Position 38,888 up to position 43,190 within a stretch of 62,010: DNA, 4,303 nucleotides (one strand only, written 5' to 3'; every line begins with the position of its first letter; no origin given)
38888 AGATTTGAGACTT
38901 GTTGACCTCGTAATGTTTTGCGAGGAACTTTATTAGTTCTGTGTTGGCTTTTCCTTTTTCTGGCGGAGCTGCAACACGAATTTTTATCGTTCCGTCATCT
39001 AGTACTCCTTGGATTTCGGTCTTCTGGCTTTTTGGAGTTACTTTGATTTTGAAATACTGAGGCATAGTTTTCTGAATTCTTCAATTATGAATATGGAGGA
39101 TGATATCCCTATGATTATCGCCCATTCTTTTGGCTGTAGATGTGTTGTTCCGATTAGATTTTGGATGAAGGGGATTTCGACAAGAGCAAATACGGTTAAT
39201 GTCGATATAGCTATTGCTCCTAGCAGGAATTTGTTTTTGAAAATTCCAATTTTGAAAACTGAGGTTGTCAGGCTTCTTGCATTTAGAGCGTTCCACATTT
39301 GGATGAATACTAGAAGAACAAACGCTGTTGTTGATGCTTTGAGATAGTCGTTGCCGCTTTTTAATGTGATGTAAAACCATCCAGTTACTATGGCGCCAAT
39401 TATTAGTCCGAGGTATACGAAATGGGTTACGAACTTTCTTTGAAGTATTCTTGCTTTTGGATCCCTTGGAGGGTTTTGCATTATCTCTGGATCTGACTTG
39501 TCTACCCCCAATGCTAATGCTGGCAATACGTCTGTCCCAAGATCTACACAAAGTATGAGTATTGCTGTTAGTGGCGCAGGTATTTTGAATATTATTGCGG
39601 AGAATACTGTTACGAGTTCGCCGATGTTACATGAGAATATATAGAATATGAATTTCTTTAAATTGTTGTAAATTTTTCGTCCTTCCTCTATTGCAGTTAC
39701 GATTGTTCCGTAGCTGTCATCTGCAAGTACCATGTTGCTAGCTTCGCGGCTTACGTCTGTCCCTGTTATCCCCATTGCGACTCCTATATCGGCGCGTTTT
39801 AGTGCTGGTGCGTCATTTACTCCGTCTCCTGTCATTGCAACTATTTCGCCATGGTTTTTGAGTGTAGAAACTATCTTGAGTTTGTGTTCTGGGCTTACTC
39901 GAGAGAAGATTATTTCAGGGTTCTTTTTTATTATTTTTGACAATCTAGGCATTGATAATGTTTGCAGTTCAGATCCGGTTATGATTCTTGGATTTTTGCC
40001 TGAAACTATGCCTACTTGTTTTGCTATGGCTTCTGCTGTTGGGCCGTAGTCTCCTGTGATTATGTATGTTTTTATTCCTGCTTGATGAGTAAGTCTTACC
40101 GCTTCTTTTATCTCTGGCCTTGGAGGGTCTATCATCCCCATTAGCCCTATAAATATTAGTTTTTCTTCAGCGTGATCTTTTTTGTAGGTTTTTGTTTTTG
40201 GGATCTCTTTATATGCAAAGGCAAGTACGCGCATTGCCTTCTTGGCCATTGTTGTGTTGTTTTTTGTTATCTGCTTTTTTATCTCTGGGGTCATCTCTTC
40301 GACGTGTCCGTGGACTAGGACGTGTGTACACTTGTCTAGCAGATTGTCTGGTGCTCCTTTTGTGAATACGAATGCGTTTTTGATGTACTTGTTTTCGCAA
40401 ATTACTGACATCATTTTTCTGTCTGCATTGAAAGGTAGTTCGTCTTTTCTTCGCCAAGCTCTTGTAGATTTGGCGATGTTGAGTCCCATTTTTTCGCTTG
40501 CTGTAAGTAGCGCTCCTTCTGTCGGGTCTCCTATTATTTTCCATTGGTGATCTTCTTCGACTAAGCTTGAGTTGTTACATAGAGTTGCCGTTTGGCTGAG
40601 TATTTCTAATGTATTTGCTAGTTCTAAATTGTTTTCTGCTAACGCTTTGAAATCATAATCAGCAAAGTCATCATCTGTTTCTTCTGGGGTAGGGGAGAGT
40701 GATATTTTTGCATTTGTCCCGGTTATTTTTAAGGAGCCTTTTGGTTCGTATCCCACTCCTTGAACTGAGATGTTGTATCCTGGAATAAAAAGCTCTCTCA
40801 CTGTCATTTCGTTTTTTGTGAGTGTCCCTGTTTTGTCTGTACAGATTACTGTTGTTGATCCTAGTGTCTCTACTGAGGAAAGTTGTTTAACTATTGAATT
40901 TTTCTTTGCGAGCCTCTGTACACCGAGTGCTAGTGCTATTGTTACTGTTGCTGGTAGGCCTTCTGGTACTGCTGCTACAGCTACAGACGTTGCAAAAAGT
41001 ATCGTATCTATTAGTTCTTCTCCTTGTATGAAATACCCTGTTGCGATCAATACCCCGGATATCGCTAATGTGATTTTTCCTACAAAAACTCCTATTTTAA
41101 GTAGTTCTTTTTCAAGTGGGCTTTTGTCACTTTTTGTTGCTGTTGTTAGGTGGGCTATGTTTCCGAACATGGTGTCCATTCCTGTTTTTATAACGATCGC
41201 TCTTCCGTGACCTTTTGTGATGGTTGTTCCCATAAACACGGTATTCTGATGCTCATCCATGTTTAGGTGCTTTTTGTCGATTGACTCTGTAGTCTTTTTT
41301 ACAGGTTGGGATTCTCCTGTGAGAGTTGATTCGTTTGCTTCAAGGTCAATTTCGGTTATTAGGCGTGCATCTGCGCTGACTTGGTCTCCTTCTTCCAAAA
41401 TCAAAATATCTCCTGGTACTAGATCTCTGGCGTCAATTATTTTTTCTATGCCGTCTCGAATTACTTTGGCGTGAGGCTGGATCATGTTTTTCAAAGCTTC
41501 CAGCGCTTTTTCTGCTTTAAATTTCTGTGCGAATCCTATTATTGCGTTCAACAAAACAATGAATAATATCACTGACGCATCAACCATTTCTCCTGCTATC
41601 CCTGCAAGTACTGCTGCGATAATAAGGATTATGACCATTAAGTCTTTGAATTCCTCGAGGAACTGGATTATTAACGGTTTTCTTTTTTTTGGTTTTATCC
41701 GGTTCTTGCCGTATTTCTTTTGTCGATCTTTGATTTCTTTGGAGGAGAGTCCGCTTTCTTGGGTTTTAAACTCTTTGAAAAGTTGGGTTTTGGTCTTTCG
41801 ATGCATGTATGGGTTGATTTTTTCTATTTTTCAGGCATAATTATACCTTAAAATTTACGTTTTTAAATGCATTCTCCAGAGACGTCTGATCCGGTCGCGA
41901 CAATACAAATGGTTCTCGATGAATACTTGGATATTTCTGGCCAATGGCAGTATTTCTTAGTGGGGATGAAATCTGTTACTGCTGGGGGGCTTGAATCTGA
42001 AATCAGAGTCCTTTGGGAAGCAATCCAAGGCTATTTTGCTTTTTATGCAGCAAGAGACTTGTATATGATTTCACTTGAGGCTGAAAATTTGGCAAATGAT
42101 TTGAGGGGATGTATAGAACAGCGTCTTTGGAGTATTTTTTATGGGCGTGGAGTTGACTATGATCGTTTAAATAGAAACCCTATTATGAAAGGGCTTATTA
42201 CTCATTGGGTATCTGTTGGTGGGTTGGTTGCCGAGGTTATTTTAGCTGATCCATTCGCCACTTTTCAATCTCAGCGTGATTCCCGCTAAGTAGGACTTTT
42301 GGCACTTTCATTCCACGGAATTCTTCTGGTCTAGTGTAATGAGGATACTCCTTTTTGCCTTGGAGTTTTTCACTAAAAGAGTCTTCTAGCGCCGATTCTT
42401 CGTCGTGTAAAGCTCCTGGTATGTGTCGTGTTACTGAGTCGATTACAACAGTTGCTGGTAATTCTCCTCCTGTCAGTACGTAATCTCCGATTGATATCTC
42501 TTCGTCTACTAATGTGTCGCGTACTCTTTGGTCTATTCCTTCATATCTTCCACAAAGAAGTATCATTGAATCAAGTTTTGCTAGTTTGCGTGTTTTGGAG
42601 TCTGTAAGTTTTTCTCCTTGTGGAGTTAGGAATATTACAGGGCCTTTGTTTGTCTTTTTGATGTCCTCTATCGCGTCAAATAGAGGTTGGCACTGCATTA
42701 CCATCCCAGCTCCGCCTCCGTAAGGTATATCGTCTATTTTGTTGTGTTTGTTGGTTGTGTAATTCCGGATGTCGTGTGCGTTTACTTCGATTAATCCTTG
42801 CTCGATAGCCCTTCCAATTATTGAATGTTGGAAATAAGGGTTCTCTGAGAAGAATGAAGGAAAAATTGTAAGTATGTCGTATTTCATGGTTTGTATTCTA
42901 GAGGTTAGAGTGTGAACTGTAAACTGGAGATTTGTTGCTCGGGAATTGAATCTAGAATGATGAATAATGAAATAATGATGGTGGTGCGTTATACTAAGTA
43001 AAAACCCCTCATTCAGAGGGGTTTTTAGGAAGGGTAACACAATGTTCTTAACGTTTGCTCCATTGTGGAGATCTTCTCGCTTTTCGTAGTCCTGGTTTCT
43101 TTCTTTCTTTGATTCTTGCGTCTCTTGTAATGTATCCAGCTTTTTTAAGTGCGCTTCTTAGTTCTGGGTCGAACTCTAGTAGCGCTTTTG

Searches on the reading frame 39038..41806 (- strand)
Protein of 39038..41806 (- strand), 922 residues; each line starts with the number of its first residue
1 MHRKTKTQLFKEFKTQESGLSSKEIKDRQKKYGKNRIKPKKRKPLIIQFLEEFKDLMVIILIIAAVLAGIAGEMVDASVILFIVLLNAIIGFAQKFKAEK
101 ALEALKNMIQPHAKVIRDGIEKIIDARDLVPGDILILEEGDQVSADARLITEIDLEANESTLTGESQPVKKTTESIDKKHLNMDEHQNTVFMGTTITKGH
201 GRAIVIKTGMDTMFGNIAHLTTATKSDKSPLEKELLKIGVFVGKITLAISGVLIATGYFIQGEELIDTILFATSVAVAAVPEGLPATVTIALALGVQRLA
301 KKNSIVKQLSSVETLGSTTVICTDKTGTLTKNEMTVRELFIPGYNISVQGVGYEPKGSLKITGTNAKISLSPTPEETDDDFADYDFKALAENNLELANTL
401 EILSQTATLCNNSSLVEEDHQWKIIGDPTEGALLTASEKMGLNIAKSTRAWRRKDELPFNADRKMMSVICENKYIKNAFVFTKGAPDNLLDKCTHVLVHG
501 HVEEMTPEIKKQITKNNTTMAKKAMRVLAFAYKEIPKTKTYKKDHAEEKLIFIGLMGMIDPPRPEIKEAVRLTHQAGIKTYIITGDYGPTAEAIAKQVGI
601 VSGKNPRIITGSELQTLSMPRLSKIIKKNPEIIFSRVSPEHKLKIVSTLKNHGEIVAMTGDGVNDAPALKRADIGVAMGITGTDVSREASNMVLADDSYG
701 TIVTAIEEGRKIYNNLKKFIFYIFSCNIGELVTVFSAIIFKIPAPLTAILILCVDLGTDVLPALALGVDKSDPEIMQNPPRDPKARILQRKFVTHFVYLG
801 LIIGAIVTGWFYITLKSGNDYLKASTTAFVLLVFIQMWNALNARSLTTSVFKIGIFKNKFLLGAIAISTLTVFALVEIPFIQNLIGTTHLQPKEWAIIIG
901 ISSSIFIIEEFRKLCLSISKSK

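Call 13: search_protein_families(library=pfam, proteins=[window:39038-41806:-], max_evalue=0.001)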
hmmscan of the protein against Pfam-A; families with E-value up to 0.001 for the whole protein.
window:39038-41806:- (922 aa): 6 families
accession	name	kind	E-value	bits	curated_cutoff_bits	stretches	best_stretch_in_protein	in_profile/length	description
PF00122.25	E1-E2_ATPase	-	3e-52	177.2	28.1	1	108-302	2-181/181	E1-E2 ATPase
PF00689.26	Cation_ATPase_C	-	3.3e-51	174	27.3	1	743-914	1-174/175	Cation transporting ATPase, C-terminus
PF13246.12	Cation_ATPase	-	4.3e-25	88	21.7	1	408-496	1-91/91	Cation transport ATPase (P-type)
PF00690.31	Cation_ATPase_N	-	1.6e-21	76.2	20.4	1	2-67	2-68/69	Cation transporter/ATPase, N-terminus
PF00702.32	Hydrolase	-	1.3e-19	71.8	26.4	1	517-673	58-191/191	haloacid dehalogenase-like hydrolase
PF12710.13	HAD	-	0.00013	22.8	27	1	563-670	87-189/189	haloacid dehalogenase-like hydrolase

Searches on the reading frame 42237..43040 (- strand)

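Call 71: search_protein_families(library=pfam, proteins=[window:42237-43040:-], max_evalue=0.0001)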
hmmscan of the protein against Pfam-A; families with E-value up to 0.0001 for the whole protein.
window:42237-43040:- (267 aa): 1 family
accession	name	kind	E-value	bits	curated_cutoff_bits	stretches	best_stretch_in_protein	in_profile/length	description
PF01746.26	tRNA_m1G_MT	-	1.4e-60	204.8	27.3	1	76-265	2-185/195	tRNA (Guanine-1)-methyltransferase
